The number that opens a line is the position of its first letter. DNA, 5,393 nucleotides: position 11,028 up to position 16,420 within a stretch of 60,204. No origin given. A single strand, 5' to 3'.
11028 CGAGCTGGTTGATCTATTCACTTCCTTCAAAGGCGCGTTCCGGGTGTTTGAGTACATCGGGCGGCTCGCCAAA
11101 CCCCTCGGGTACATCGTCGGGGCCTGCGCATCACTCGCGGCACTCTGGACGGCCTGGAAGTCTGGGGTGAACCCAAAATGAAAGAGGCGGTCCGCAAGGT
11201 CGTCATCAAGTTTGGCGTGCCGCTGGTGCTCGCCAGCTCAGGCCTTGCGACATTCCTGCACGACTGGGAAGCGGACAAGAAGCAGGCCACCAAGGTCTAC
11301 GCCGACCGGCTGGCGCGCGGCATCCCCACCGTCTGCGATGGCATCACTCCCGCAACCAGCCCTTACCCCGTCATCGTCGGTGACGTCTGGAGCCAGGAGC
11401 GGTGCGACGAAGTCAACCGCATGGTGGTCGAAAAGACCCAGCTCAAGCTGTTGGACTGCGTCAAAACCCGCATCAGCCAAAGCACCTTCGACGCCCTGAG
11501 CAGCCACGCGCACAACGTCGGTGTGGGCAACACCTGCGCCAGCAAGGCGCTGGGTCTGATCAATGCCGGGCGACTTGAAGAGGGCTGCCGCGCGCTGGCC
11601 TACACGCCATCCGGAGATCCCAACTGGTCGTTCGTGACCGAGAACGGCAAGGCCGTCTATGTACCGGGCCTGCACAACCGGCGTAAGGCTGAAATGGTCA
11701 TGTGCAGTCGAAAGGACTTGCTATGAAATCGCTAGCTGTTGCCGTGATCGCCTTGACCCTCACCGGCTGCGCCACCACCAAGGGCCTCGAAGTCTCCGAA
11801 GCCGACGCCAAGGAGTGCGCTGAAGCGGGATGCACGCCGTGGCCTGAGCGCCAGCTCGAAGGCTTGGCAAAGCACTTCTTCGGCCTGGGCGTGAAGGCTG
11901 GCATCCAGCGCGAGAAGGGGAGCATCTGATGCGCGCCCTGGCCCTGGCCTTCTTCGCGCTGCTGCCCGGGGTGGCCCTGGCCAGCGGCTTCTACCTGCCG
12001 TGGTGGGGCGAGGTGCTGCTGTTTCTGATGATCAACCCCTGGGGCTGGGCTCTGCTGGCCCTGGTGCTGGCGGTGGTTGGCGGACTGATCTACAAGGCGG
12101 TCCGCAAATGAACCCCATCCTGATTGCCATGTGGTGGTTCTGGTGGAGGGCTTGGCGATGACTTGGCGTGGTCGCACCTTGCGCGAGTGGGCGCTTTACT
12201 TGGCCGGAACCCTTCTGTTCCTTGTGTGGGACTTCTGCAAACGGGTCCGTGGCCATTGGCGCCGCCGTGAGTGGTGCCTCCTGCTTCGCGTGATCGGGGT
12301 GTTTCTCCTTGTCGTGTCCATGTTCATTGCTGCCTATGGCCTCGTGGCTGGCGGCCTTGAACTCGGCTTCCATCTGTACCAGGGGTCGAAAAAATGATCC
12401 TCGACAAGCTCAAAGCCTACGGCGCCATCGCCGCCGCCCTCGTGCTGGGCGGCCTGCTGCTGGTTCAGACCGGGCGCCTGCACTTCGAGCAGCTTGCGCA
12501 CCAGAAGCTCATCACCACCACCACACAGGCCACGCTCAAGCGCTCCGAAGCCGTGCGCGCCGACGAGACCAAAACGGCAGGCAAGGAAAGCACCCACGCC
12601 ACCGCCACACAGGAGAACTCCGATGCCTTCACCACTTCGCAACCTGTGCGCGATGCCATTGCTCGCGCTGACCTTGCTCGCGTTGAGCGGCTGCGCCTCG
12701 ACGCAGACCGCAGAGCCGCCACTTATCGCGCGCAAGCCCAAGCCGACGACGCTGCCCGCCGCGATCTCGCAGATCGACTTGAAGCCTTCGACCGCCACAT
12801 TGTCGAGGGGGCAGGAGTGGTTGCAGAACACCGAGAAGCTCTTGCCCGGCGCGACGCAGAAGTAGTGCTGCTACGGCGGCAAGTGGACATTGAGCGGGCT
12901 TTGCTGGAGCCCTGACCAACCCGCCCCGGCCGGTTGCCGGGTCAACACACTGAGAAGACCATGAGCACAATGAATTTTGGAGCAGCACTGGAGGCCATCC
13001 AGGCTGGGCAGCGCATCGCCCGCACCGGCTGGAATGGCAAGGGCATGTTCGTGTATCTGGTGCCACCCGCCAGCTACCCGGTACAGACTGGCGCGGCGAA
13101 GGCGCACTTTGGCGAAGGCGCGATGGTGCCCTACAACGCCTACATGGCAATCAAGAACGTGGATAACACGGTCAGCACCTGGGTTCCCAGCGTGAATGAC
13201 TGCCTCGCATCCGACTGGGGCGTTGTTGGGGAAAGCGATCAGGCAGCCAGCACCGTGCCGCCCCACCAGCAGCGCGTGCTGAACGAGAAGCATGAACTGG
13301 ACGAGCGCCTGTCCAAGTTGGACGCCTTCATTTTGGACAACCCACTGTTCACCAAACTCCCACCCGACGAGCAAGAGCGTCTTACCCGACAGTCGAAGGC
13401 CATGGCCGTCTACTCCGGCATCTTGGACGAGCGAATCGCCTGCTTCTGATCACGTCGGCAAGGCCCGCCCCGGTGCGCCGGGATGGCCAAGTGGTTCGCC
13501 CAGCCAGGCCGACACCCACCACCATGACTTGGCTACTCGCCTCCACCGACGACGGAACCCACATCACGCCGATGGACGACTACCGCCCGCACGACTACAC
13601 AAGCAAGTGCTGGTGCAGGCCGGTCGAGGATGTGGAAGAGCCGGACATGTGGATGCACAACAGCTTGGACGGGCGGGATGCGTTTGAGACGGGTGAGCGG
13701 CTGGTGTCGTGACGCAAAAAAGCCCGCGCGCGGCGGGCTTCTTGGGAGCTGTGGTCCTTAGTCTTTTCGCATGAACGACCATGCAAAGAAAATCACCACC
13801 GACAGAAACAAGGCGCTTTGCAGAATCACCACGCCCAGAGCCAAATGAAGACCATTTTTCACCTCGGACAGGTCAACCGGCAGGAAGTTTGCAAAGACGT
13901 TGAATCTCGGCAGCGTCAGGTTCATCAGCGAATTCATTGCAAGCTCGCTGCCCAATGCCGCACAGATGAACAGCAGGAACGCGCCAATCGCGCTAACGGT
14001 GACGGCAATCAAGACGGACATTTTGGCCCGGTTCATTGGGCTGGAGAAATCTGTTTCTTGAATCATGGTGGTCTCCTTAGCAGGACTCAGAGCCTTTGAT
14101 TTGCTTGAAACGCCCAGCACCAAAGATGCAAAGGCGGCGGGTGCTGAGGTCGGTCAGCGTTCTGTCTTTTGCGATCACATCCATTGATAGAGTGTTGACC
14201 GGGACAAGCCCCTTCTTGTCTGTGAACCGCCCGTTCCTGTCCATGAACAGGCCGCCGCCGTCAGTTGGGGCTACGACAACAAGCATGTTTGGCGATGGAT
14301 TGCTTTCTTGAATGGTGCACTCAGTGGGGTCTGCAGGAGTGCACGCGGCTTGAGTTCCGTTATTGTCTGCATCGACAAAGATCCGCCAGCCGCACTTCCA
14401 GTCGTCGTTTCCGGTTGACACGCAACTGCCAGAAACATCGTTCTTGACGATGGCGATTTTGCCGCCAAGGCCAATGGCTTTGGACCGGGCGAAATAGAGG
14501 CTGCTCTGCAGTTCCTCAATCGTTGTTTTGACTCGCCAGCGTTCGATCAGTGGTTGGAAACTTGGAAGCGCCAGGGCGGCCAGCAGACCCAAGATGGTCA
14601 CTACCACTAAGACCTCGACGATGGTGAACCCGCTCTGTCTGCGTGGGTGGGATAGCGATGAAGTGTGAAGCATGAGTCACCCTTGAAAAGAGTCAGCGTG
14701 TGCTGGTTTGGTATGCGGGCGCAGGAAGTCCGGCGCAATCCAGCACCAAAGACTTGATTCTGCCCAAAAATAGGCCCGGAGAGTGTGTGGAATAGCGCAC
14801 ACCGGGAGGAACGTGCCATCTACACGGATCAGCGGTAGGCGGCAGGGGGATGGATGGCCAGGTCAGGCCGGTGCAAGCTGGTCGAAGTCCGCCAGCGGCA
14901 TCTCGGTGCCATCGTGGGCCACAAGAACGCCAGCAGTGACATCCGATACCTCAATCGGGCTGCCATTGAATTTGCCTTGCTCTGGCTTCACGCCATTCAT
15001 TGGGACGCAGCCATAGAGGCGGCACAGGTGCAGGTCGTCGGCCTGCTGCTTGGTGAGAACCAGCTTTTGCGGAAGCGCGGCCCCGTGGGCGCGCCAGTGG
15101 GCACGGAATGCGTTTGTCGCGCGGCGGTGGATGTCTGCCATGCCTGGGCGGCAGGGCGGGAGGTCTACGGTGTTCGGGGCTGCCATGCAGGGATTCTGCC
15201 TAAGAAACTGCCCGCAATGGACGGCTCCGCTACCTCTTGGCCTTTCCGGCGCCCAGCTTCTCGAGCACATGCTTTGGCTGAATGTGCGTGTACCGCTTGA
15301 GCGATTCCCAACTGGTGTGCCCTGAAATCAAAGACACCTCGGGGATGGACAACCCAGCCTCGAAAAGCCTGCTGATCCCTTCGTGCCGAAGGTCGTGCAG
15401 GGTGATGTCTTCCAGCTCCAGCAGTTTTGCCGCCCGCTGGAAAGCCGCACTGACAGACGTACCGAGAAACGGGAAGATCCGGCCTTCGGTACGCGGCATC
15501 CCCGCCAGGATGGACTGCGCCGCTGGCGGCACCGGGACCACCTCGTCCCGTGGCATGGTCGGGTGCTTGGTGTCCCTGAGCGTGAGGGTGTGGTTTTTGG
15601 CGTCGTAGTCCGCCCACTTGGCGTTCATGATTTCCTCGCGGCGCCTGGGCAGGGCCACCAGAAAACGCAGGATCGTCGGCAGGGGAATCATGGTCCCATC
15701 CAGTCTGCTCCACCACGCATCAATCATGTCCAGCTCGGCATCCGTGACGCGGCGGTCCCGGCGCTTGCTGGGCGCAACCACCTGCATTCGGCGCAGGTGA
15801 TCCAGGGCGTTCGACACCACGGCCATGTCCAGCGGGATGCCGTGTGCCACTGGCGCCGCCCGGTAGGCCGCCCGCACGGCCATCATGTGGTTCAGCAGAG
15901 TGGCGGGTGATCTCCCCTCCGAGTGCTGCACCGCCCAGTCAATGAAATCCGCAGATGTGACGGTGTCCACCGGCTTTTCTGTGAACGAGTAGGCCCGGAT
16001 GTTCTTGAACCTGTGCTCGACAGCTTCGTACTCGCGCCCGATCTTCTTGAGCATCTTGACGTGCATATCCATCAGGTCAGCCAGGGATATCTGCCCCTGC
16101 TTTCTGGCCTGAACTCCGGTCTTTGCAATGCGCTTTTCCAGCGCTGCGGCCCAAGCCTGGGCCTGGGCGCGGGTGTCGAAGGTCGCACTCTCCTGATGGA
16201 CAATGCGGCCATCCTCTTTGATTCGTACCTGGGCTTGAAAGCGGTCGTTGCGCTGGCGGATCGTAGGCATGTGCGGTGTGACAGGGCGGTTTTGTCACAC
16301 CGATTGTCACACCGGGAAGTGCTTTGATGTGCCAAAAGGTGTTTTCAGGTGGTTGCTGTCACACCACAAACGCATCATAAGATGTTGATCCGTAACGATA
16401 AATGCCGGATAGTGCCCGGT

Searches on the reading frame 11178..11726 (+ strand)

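Call 18: search_protein_families(library=phrogs, proteins=[window:11178-11726:+], max_evalue=0.001)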
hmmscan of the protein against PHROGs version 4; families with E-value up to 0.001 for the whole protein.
window:11178-11726:+ (182 aa): 2 families
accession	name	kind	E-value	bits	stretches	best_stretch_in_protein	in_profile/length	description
phrog_7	-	lysis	7.6e-28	98.1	1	22-178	557-697/873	endolysin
phrog_7910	-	lysis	1.5e-11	45.8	1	84-177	10-92/96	endolysin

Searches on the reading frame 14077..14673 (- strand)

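Call 51: search_protein_families(library=pfam, proteins=[window:14077-14673:-], max_evalue=0.01)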
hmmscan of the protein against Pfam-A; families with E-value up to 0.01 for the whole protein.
window:14077-14673:- (198 aa): 2 families
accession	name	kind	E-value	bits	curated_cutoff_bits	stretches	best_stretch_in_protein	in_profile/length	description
PF07963.17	N_methyl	-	8.3e-09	35.1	21.2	1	11-36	2-27/27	Prokaryotic N-terminal methylation motif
PF12019.13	GspH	-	1.2e-06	29.4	21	1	52-113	2-51/108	Type II transport protein GspH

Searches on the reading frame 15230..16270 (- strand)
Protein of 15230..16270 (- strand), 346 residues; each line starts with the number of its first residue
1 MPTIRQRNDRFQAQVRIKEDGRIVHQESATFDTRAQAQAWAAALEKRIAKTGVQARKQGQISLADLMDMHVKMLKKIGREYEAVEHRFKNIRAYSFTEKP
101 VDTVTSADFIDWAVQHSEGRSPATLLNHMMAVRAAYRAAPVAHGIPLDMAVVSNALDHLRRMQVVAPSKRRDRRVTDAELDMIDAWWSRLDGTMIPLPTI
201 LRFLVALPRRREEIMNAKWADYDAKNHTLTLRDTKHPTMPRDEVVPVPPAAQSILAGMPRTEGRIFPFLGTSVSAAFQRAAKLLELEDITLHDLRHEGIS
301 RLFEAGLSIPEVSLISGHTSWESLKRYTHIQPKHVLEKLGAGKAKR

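Call 50: search_protein_families(library=pfam, proteins=[window:15230-16270:-], max_evalue=0.01)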
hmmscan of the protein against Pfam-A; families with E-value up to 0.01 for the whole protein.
window:15230-16270:- (346 aa): 1 family
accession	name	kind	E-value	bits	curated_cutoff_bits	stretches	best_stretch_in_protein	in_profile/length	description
PF00589.27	Phage_integrase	-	3e-13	50.3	27.1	1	199-333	26-171/172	Phage integrase family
